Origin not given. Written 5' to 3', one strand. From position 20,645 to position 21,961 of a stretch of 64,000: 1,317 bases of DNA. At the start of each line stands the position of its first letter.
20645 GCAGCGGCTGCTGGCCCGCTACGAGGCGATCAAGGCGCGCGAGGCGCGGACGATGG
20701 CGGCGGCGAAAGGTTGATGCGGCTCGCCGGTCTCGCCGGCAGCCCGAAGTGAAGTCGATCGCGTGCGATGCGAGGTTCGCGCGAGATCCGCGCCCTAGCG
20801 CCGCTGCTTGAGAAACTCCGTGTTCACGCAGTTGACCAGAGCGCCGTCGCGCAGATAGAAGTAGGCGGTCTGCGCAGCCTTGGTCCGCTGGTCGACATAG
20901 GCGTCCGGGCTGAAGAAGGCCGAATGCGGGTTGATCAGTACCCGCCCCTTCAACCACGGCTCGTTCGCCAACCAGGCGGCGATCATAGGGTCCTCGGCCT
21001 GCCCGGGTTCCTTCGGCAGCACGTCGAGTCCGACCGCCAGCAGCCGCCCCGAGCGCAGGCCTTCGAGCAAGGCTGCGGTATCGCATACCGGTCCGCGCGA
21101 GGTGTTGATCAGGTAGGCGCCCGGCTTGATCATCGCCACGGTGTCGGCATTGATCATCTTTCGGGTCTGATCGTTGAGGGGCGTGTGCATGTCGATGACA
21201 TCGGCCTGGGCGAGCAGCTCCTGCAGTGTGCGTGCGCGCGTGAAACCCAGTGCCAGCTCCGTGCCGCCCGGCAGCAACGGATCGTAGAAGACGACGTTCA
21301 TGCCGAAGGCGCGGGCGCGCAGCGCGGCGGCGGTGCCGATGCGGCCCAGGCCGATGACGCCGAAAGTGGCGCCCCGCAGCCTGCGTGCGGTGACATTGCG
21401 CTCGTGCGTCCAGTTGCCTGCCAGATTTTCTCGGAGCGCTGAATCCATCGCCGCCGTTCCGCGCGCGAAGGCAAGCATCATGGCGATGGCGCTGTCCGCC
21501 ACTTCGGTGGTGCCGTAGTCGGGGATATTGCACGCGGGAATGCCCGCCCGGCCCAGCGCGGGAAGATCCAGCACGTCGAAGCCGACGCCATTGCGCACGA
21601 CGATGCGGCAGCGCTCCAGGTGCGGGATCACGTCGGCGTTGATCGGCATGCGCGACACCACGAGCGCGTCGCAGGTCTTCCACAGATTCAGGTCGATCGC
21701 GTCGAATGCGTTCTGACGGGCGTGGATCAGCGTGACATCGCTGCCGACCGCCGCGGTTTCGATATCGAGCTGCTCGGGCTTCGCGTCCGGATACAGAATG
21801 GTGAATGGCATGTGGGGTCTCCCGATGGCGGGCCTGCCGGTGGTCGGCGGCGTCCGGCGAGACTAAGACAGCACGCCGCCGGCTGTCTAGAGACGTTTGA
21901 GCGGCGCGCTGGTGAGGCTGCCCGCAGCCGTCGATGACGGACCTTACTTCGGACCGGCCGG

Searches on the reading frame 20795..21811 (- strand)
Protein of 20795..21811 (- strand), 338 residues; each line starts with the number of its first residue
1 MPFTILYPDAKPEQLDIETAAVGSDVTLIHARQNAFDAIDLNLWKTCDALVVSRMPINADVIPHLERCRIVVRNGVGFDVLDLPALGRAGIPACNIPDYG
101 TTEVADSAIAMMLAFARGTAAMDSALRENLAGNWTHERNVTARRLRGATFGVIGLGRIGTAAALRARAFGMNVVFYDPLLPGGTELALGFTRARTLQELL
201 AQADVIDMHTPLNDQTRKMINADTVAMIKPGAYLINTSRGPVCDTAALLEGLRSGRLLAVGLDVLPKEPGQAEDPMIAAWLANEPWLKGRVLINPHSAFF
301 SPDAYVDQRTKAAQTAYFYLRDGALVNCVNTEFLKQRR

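Call 5: search_protein_families(library=pfam, proteins=[window:20795-21811:-], max_evalue=0.00001)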
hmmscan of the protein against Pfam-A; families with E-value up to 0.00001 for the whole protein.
window:20795-21811:- (338 aa): 3 families
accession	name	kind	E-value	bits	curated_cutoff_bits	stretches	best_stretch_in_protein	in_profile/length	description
PF02826.25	2-Hacid_dh_C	-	1.5e-48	165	25.1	1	109-298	1-178/178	D-isomer specific 2-hydroxyacid dehydrogenase, NAD binding domain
PF00389.36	2-Hacid_dh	-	1.3e-15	57.7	24.6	1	43-330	36-134/134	D-isomer specific 2-hydroxyacid dehydrogenase, catalytic domain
PF03446.21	NAD_binding_2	-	8.7e-07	29.5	21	1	150-262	2-117/161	NAD binding domain of 6-phosphogluconate dehydrogenase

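Call 70: search_protein_families(library=ncbifam, proteins=[window:20795-21811:-], max_evalue=1e-15)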
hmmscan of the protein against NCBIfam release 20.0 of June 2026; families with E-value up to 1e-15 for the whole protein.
window:20795-21811:- (338 aa): 20 families
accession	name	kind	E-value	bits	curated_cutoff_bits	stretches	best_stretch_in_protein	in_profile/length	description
TIGR01327.1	PGDH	equivalog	2.9e-59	201.2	454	1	29-334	23-315/525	phosphoglycerate dehydrogenase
NF009714.1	PRK13243.1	equivalog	9.7e-46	156.6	455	1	33-278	32-280/332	glyoxylate reductase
NF005069.0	PRK06487.1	equivalog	1.9e-45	155.3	448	1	46-306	48-297/320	2-hydroxyacid dehydrogenase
NF008759.0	PRK11790.1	equivalog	2.8e-43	148.1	404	1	52-331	61-328/410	phosphoglycerate dehydrogenase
NF005387.0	PRK06932.1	equivalog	6.1e-42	143.7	492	1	44-304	42-294/314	2-hydroxyacid dehydrogenase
NF006263.0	PRK08410.1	equivalog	2.3e-39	135.6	389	1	46-304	42-291/311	D-2-hydroxyacid dehydrogenase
NF000492.1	vanH_gen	exception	4.7e-35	121.2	540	1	70-311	69-302/312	D-lactate dehydrogenase VanH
NF011938.0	PRK15409.1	equivalog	9.7e-34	116.8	492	1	38-277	37-275/324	glyoxylate/hydroxypyruvate reductase GhrB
NF005750.0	PRK07574.1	equivalog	1.8e-31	109.6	329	1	60-275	107-321/386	NAD-dependent formate dehydrogenase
NF000112.1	vanH-Amyco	exception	1.8e-29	103.1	625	1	73-308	101-328/348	VanH-AOV family D-lactate dehydrogenase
NF041369.1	Dhydh_Halo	equivalog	1.5e-28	99.9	400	1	76-304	64-279/305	D-2-hydroxyacid dehydrogenase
NF000151.1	vanH-Ac1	exception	8.7e-28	97.6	750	1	70-308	105-336/351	D-lactate dehydrogenase VanH-Ac1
NF000128.1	vanH-Sc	exception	9.8e-28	97.2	650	1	71-308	90-319/337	D-lactate dehydrogenase VanH-Sc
NF006374.0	PRK08605.1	subfamily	3.5e-27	95.4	356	1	49-304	48-306/332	D-lactate dehydrogenase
NF001309.0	PRK00257.1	equivalog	5.7e-27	94.7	434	1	140-270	109-239/379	4-phosphoerythronate dehydrogenase PdxB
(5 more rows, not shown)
